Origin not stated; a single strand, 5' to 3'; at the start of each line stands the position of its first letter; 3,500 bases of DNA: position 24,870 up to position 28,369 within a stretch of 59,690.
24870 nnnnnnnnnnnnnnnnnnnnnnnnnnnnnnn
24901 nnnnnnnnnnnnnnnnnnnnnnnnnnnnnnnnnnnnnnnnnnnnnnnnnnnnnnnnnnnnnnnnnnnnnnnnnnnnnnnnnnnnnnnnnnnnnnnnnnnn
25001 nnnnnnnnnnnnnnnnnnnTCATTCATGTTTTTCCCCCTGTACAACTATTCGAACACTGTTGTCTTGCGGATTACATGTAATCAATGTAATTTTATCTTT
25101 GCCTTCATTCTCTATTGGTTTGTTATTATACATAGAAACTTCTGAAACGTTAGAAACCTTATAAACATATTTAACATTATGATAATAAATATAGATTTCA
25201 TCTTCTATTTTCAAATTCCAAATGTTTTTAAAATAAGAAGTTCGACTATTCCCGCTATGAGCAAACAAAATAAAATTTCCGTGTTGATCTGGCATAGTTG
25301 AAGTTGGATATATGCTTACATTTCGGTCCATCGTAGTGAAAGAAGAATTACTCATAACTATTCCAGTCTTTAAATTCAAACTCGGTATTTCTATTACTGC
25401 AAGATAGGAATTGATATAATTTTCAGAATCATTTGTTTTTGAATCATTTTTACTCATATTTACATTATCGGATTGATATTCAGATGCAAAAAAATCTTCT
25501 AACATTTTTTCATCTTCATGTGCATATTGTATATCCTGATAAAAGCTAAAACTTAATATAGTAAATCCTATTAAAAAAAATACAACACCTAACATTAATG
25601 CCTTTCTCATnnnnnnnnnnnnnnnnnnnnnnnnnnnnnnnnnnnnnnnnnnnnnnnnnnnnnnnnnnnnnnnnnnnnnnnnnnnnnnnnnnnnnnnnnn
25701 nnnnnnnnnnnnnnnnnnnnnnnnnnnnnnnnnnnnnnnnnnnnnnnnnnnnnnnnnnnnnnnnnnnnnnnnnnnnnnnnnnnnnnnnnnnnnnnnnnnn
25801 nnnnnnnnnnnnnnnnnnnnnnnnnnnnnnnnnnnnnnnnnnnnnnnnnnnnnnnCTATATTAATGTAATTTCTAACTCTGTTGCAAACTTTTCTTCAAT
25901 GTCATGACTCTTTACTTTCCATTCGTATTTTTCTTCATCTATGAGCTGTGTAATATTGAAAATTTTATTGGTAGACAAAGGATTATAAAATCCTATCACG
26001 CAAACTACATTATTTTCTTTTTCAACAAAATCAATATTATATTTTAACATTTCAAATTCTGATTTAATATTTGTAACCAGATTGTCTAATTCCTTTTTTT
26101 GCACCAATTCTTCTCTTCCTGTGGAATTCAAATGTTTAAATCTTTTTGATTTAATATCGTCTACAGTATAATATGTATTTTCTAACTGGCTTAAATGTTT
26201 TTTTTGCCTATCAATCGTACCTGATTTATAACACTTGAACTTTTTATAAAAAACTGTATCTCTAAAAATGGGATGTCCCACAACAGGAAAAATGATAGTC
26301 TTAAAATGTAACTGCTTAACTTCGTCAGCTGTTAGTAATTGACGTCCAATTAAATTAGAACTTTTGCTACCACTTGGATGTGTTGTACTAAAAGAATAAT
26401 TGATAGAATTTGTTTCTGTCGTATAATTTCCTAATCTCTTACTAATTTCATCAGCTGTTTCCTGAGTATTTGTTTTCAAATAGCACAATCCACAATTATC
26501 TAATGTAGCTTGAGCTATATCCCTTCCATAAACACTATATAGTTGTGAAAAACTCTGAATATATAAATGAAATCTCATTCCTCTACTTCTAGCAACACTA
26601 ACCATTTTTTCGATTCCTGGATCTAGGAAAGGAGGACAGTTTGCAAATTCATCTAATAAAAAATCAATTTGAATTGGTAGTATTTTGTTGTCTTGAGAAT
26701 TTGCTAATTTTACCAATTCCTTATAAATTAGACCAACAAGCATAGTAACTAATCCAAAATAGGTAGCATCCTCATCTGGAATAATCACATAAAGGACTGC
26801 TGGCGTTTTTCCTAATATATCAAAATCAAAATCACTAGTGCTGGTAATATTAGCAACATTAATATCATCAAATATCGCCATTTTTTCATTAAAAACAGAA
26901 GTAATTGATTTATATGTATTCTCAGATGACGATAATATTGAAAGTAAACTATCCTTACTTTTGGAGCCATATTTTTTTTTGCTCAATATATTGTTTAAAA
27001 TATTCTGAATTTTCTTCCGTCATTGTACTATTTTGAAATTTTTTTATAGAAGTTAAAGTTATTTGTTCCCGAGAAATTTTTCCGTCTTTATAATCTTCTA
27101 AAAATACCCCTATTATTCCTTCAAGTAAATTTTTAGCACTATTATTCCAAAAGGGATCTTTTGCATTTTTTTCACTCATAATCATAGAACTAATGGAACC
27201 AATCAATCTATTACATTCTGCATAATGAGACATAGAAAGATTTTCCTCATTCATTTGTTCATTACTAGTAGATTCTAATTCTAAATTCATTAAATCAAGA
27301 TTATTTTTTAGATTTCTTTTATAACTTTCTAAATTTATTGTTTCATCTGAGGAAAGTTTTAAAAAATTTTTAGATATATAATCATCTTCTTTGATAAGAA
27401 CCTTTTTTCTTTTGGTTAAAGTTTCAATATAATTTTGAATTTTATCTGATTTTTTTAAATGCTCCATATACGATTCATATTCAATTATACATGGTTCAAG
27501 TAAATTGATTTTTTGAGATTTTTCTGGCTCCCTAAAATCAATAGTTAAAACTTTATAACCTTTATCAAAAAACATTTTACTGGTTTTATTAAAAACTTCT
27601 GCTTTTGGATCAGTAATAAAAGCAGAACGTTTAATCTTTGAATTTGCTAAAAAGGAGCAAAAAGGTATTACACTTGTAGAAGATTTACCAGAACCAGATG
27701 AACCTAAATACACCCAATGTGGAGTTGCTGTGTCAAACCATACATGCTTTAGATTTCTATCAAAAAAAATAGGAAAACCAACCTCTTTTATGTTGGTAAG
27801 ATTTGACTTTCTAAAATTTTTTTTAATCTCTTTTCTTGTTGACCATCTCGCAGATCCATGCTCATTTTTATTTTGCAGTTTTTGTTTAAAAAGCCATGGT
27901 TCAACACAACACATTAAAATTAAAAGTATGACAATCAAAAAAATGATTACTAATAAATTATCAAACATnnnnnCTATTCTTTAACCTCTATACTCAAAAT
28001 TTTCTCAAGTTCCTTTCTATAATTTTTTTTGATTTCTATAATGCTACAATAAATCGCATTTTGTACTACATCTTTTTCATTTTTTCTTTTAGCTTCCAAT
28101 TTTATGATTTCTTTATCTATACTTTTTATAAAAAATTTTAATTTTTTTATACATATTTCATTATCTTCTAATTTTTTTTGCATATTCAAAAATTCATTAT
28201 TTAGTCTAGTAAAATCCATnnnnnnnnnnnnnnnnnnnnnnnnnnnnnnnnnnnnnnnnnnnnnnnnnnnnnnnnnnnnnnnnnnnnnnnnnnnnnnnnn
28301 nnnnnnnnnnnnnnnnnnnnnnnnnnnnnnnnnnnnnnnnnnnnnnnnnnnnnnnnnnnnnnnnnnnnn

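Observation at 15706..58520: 42.8-kb integrative conjugative element with base-pair-resolved serine-recombinase junctions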

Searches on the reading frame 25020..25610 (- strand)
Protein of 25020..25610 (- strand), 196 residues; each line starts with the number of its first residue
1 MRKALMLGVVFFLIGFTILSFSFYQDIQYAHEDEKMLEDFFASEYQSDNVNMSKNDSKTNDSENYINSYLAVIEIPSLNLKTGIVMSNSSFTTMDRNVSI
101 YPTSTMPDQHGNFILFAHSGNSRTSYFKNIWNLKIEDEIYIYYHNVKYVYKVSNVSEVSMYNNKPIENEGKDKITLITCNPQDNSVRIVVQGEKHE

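Call 6: search_protein_families(library=pfam, proteins=[window:25020-25610:-])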
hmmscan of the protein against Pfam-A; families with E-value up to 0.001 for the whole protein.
window:25020-25610:- (196 aa): 1 family
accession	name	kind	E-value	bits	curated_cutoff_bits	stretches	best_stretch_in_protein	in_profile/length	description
PF04203.18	Sortase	-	4.7e-23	81.7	26.6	1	73-194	1-124/125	Sortase domain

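Call 46: search_protein_families(library=ncbifam, proteins=[window:25020-25610:-], max_evalue=0.01)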
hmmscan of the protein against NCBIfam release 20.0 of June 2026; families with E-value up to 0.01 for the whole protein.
window:25020-25610:- (196 aa): 8 families
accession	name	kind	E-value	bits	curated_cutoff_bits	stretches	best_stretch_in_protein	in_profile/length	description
NF033745.1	class_C_sortase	subfamily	2.7e-22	79.6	160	1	49-194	68-220/220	class C sortase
NF058671.1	sortase_SrtD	exception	2.2e-19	69.9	140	1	8-181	2-170/187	class D sortase, LPxTATN-specific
NF033747.1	class_E_sortase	subfamily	1.3e-17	64.3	160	1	7-193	4-204/211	class E sortase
NF033746.1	class_D_sortase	subfamily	2e-13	50.3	165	1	67-182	7-117/135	class D sortase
TIGR01076.1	sortase_fam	subfamily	1.6e-12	47.3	39.35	1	72-194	2-127/136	sortase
TIGR03784.1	marine_sortase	equivalog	1.6e-05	24.6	158.25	1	56-184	36-161/174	class GN sortase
TIGR03064.1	sortase_srtB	equivalog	0.0019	17.5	153.75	0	148-190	193-235/235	class B sortase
NF033748.1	class_F_sortase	subfamily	0.0034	17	166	1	95-180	44-134/155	class F sortase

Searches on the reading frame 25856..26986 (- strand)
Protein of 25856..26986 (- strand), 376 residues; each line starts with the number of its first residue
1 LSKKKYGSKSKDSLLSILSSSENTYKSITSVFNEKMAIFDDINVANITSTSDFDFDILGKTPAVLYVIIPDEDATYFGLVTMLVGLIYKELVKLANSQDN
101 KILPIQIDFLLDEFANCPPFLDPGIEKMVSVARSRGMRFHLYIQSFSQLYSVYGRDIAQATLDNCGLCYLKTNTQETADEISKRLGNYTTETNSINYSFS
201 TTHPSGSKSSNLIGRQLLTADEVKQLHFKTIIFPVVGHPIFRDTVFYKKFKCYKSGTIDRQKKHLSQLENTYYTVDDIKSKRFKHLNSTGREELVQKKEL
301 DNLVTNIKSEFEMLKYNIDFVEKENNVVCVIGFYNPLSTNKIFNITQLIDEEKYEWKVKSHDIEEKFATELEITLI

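Call 6: search_protein_families(library=pfam, proteins=[window:25856-26986:-])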
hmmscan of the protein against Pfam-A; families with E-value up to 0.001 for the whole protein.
window:25856-26986:- (376 aa): 3 families
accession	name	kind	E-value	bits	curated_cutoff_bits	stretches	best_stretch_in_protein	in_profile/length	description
PF02534.20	T4SS-DNA_transf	-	9.7e-43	147.1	20.1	1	10-250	208-448/468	Type IV secretory system Conjugative DNA transfer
PF12696.13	TraG-D_C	-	5.4e-28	97.9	22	1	107-227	2-125/126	TraM recognition site of TraD and TraG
PF10412.15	TrwB_AAD_bind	-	4.8e-14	52.5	20.5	1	19-227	162-367/387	Type IV secretion-system coupling protein DNA-binding domain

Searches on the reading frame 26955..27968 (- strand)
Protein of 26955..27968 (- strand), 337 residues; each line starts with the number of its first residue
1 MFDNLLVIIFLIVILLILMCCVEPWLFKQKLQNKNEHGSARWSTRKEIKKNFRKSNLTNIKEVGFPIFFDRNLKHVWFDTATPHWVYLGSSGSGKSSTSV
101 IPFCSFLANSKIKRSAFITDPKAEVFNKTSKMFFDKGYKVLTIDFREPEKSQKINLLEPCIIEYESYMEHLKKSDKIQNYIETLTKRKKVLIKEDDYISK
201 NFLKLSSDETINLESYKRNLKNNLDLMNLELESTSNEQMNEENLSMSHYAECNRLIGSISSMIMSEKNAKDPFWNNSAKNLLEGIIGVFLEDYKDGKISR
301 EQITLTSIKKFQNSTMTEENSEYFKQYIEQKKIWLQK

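Call 6: search_protein_families(library=pfam, proteins=[window:26955-27968:-])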
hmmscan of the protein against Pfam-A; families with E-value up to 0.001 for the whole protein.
window:26955-27968:- (337 aa): 1 family
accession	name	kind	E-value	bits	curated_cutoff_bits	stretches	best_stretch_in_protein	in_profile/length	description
PF02534.20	T4SS-DNA_transf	-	2.4e-15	56.8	20.1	1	42-325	2-195/468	Type IV secretory system Conjugative DNA transfer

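Call 35: list_cluster_members(proteins=[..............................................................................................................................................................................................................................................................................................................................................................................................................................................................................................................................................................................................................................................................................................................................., window:26958-27968:-])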
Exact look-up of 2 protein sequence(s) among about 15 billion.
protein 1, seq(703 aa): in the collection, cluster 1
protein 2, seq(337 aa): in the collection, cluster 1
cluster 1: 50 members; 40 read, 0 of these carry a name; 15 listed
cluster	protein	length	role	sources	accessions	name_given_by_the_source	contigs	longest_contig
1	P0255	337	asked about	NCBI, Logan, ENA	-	-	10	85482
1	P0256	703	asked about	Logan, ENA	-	-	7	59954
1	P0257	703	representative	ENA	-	-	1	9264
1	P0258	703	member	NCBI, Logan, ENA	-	-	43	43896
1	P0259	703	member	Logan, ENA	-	-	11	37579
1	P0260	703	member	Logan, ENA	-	-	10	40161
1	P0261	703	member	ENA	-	-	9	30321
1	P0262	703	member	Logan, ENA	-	-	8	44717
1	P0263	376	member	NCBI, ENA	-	-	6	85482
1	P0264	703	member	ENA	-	-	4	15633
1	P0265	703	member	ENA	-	-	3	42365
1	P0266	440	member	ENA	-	-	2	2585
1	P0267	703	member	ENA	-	-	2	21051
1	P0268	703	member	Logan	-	-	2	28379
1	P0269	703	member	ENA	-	-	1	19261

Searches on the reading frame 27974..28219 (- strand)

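Call 6: search_protein_families(library=pfam, proteins=[window:27974-28219:-])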
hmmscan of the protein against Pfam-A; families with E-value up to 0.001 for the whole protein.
window:27974-28219:- (81 aa): 0 families

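Call 37: search_protein_families(library=ncbifam, proteins=[window:27974-28219:-], max_evalue=0.01)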
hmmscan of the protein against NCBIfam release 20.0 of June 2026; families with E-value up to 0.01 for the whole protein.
window:27974-28219:- (81 aa): 1 family
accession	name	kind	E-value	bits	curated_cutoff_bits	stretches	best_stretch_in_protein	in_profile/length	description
TIGR00255.1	TIGR00255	hypoth_equivalog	0.0035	17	167.5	1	3-78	222-291/291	YicC/YloC family endoribonuclease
